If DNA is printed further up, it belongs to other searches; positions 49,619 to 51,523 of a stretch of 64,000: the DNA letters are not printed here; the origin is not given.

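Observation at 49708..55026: Three-gene TerB-N/TerB-C, DUF2791 ATPase, Lhr-like helicase cassette: Shango-type anti-phage defence candidate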

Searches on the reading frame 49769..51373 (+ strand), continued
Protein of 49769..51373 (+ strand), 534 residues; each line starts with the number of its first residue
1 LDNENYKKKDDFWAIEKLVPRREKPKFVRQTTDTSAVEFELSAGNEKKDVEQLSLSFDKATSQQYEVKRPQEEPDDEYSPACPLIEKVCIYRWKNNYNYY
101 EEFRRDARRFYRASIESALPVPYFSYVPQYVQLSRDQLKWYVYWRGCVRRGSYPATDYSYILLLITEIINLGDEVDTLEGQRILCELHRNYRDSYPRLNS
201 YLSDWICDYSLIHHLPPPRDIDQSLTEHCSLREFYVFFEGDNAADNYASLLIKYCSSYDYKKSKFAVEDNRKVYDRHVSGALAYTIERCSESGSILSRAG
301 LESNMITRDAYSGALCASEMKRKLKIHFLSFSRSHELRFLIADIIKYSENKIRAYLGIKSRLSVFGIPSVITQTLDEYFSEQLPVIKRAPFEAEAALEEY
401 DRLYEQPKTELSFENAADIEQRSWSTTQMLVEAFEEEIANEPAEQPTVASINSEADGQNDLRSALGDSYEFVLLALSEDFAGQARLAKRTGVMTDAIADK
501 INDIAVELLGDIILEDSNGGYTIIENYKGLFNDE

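Call 34: search_protein_families(library=pfam, proteins=[L039:10956-11858:+, L039:11711-12940:+, L054:5240-6175:+, L053:11000-11872:+, L066:8575-9510:-, L047:4490-5287:+, L071:9619-10467:+, L012:4898-6661:+], max_evalue=0.001)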
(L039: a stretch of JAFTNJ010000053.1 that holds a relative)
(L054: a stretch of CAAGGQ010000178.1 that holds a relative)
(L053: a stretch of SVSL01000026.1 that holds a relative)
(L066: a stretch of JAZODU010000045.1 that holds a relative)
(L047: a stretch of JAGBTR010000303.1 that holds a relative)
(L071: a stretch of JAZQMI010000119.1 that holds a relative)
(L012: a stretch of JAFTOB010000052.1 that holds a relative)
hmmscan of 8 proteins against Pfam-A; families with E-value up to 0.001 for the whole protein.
L039:10956-11858:+ (300 aa): 1 family
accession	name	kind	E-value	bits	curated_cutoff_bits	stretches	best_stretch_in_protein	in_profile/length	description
PF02811.25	PHP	-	5.1e-16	59.9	26.4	1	27-219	2-163/164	PHP domain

L039:11711-12940:+ (409 aa): 1 family
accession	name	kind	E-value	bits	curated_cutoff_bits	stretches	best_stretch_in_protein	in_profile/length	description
PF04346.18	EutH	-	1.5e-109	366.9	25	1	51-398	4-351/351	Ethanolamine utilisation protein, EutH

L054:5240-6175:+ (311 aa): 1 family
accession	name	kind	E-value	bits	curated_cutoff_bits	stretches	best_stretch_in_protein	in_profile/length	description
PF02811.25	PHP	-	3.7e-16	60.3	26.4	1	38-230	2-163/164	PHP domain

L053:11000-11872:+ (290 aa): 1 family
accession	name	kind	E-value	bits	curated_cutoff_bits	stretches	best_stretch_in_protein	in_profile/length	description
PF02811.25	PHP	-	1.6e-14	55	26.4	1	17-209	2-163/164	PHP domain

L066:8575-9510:- (311 aa): 2 families
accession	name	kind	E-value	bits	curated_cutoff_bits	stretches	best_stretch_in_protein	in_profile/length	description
PF00149.33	Metallophos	-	3.1e-12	47.8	21.5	1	5-209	1-190/191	Calcineurin-like phosphoesterase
PF12850.12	Metallophos_2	-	2.1e-05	25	27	1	5-88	1-60/154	Calcineurin-like phosphoesterase superfamily domain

L047:4490-5287:+ (265 aa): 1 family
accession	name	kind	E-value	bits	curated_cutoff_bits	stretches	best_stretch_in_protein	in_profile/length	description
PF13472.12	Lipase_GDSL_2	-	7.1e-11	43.4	32.9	1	34-226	1-176/178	GDSL-like Lipase/Acylhydrolase family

L071:9619-10467:+ (282 aa): 2 families
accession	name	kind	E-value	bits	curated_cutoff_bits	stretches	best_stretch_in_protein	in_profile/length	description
PF13472.12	Lipase_GDSL_2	-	7.8e-13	49.7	32.9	1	50-243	1-176/178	GDSL-like Lipase/Acylhydrolase family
PF00657.28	Lipase_GDSL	-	0.00078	20.1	23.6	0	48-245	1-203/208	GDSL-like Lipase/Acylhydrolase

L012:4898-6661:+ (587 aa): 1 family
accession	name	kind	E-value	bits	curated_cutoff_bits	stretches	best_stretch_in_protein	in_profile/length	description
PF09992.14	NAGPA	-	2.4e-41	142.2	25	1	412-584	2-168/169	Phosphodiester glycosidase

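Call 41: predict_structure(alignment_id=A1)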
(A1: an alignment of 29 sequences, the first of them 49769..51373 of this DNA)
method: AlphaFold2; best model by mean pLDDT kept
length: 534 residues; sequences in the alignment: 29
mean_pLDDT: 78.6   pTM: 0.57
mean pLDDT of the five models: 78.6, 77.2, 76.0, 75.9, 75.8
residues with pLDDT >= 90: 218; 70-90: 179; 50-70: 56; < 50: 81
segments of 3 or more residues with pLDDT < 50: 26-68, 388-399, 436-457
pLDDT, mean of each block of 10 residues (from residue 1): 65 65 50 43 35 38 47 88 88 76 92 93 93 96 97 96 96 94 95 89 94 90 84 81 82 87 88 93 88 56 88 86 91 83 93 88 84 92 66 48 55 74 82 57 36 45 86 93 92 93 89 90 87 67
secondary structure, 60 per line:
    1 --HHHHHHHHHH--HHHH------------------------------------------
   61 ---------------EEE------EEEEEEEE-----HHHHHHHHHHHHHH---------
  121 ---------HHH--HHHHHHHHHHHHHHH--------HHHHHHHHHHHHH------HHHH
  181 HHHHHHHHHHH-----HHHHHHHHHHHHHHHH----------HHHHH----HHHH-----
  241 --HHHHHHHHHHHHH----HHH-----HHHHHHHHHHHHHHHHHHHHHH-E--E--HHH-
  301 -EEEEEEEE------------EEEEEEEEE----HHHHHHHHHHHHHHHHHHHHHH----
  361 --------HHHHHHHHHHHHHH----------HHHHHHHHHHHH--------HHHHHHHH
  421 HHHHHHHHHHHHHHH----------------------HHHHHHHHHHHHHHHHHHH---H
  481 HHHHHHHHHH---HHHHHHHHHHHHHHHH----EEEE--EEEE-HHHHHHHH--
elements in order: H3-12 H15-18 E76-78 E85-92 H98-111 H135-149 H158-170 H177-191 H197-212 H223-227 H232-235 H243-255 H268-289 E302-309 E322-330 H335-356 H369-382 H393-404 H413-435 H458-476 H480-490 H494-509 E514-517 E520-523 H525-532

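Call 44: fold_search(model_id=the predicted structure, library=pdb)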
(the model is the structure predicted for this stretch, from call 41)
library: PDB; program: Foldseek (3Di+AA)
matches with E <= 10: 177; with E <= 0.001: 0
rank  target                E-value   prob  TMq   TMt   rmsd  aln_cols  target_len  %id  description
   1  1yz7                  4.9e-01  0.08  0.09  0.19  18.9       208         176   13  Crystal structure of a C-terminal segment of the alpha subunit of aIF2 from Pyrococcus abyssi (released 2005-06-28)
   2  6xf1_D                6.4e-01  0.08  0.10  0.14  18.2       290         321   11  Nesprin-2G(aa1425-1649)-FHOD1(aa1-339) complex, H. sapiens (released 2021-02-03)
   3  8dxn_G                7.5e-01  0.04  0.09  0.14  30.0       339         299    8  Structure of LRRC8C-LRRC8A(IL125) Chimera, Class 1 (released 2023-03-22)
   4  5ao4_A                9.2e-01  0.03  0.09  0.10  19.2       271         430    9  Crystal structure of in vitro phosphorylated human SAMHD1 (amino acid residues 115-626) bound to GTP (released 2015-10-14)
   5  5fvc_G                1.0e+00  0.03  0.10  0.12  19.8       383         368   14  Structure of RNA-bound decameric HMPV nucleoprotein (released 2016-02-24)
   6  5fvc_I                1.2e+00  0.03  0.09  0.12  20.0       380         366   12  Structure of RNA-bound decameric HMPV nucleoprotein (released 2016-02-24)
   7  5xxp_A                1.5e+00  0.54  0.08  0.40   3.1        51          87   25  Crystal structure of CbnR_DBD-DNA complex (released 2018-01-17)
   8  8v1y_B                1.5e+00  0.02  0.06  0.07  18.0       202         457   14  Composite map of AMPylated GlnA bound to hinT (released 2024-11-27)
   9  7d98_Q                1.6e+00  0.54  0.08  0.15   3.0        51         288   25  Crystal structure of full-length CbnR complexed with the target DNA complex (released 2021-03-10)
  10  8k2a_Sc               1.6e+00  0.04  0.10  0.12  32.5       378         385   11  Cryo-EM structure of the human 55S mitoribosome with Tigecycline (released 2024-07-10)
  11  4pzj                  1.6e+00  0.51  0.10  0.51   3.6        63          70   11  1.60 Angstrom resolution crystal structure of a transcriptional regulator of the LysR family from Eggerthella lenta DSM  (released 2014-04-23)
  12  4x6g_A                1.7e+00  0.47  0.10  0.17   4.6        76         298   21  Full-length OxyR C199D from pseudomonas aeruginosa (released 2015-04-29)
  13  8ruy_C                1.7e+00  0.03  0.10  0.06  14.5       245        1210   12  Structure of IFTA and IFTB in Retrograde Intraflagellar transport trains (released 2024-07-24)
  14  5fvc_H                1.7e+00  0.02  0.10  0.13  19.7       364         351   14  Structure of RNA-bound decameric HMPV nucleoprotein (released 2016-02-24)
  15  5zsu_A                1.7e+00  0.02  0.09  0.07  27.9       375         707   12  Structure of the human homo-hexameric LRRC8A channel at 4.25 Angstroms (released 2018-08-15)
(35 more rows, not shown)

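Call 65: search_protein_families(library=pfam, alignment_id=A1, max_evalue=1)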
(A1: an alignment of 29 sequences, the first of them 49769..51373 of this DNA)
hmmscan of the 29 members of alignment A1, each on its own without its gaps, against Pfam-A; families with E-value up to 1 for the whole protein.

A. member 1, window:49769-51373:+ (534 aa): 2 families
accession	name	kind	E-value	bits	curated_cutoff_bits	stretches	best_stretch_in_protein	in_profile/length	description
PF13208.11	TerB_N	-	3.9e-12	46.8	25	1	100-214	31-136/207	TerB N-terminal domain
PF15615.11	TerB_C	-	4e-09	37.3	26.3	1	405-527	13-143/148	TerB-C domain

B. families by the number of members that match (of 29 scanned): 12 families
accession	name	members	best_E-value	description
PF13208.11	TerB_N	29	1.9e-21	TerB N-terminal domain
PF15615.11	TerB_C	29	2.2e-13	TerB-C domain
PF16027.10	DUF4786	1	0.061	Domain of unknown function (DUF4786)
PF21041.3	XMAP215_CLASP_TOG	1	0.083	XMAP215/Dis1/CLASP, TOG domain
PF17856.7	TIP49_C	1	0.094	TIP49 AAA-lid domain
PF05795.16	Plasmodium_Vir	1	0.097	Plasmodium vivax Vir protein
PF18733.6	HEPN_LA2681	1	0.13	LA2681-like HEPN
PF22735.1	NNH3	1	0.13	NACHT N-terminal Helical domain 3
PF13387.12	Lnb_N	1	0.19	Lnb N-terminal periplasmic domain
PF15052.11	TMEM169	1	0.2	TMEM169 protein family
PF20901.3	Sf6_terminase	1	0.22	Bacteriophage Sf6, terminase small subunit-like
PF12864.12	DUF3822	1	0.36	Protein of unknown function (DUF3822)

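Call 79: search_protein_families(library=ncbifam, proteins=[L039:10956-11858:+, L053:11000-11872:+, L066:8575-9510:-, L047:4490-5287:+], max_evalue=0.001)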
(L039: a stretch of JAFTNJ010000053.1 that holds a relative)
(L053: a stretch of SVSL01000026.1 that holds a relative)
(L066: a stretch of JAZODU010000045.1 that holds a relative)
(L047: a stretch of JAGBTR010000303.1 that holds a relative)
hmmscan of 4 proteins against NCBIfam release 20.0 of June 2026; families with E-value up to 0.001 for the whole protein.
L039:10956-11858:+ (300 aa): 8 families
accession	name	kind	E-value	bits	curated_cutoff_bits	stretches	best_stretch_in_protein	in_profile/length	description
TIGR01856.1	hisJ_fam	subfamily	1.9e-30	106.4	90.2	1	27-266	3-250/252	histidinol-phosphatase HisJ family protein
NF005596.0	PRK07328.1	subfamily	8.8e-30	104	202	1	24-284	3-261/269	histidinol-phosphatase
NF005996.1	PRK08123.1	equivalog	1.5e-21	76.9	133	1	28-263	4-258/262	histidinol-phosphatase HisJ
NF005235.0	PRK06740.1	equivalog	9.3e-11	41.7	442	1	95-283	149-323/335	histidinol phosphate phosphatase domain-containing protein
NF006375.0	PRK08609.1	equivalog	3e-08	32.7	426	1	26-121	338-438/571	DNA polymerase/3'-5' exonuclease PolX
NF004086.0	PRK05588.1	equivalog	7.9e-08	32.6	321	1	109-276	88-242/255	histidinol phosphate phosphatase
NF005928.0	PRK07945.1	equivalog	1e-07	31.7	250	1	26-109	101-184/337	PHP domain-containing protein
NF006251.0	PRK08392.1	equivalog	3.8e-05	23.3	212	1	26-130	3-107/216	hypothetical protein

L053:11000-11872:+ (290 aa): 8 families
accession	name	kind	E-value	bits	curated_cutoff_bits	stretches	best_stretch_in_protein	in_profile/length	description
TIGR01856.1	hisJ_fam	subfamily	1.6e-29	103.4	90.2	1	17-254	3-248/252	histidinol-phosphatase HisJ family protein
NF005596.0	PRK07328.1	subfamily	1.9e-24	86.5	202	1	14-273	3-260/269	histidinol-phosphatase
NF005996.1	PRK08123.1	equivalog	1.9e-21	76.5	133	1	18-248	4-253/262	histidinol-phosphatase HisJ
NF004086.0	PRK05588.1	equivalog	5e-10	39.8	321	1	97-265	86-241/255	histidinol phosphate phosphatase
NF006375.0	PRK08609.1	equivalog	7.4e-09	34.7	426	1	16-105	338-432/571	DNA polymerase/3'-5' exonuclease PolX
NF005235.0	PRK06740.1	equivalog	3e-07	30.2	442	1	86-272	150-322/335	histidinol phosphate phosphatase domain-containing protein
NF005928.0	PRK07945.1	equivalog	0.00018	21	250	1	16-95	101-178/337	PHP domain-containing protein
NF006251.0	PRK08392.1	equivalog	0.00079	19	212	0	16-120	3-107/216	hypothetical protein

L066:8575-9510:- (311 aa): 1 family
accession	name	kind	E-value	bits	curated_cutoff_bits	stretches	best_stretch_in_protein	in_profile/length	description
TIGR00040.1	yfcE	subfamily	0.00088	19.4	56.25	0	34-94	19-75/158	YfcE family phosphodiesterase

L047:4490-5287:+ (265 aa): 0 families

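Call 80: search_protein_representatives(alignment_id=A1)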
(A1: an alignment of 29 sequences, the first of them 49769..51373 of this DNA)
Query: 29 sequences, 549 profile positions. Proteins with E-value up to 0.001 (for the whole library): 3031; up to 1e-10: 2198; up to 1e-30: 843. The best 150 are listed.
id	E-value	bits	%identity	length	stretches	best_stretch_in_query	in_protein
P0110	6.9e-223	758.0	-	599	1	4-548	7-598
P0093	9.0e-221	751.0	-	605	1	3-547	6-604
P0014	4.5e-219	745.4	-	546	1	6-547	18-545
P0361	6.9e-216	734.9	-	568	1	3-547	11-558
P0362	1.9e-210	716.9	-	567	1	1-548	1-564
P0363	1.5e-203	694.1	-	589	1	3-547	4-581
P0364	1.4e-202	690.9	-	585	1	57-545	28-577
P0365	2.2e-201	687.0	-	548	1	5-546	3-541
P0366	2.4e-199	680.3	-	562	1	3-546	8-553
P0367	2.5e-199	680.2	-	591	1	3-547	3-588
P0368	5.4e-198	675.8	-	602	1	7-542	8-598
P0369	1.8e-192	657.6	-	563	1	3-546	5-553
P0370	2.5e-191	653.8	-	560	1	1-547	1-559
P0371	1.0e-190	651.8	-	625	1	7-546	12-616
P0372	4.4e-187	639.8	-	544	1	5-546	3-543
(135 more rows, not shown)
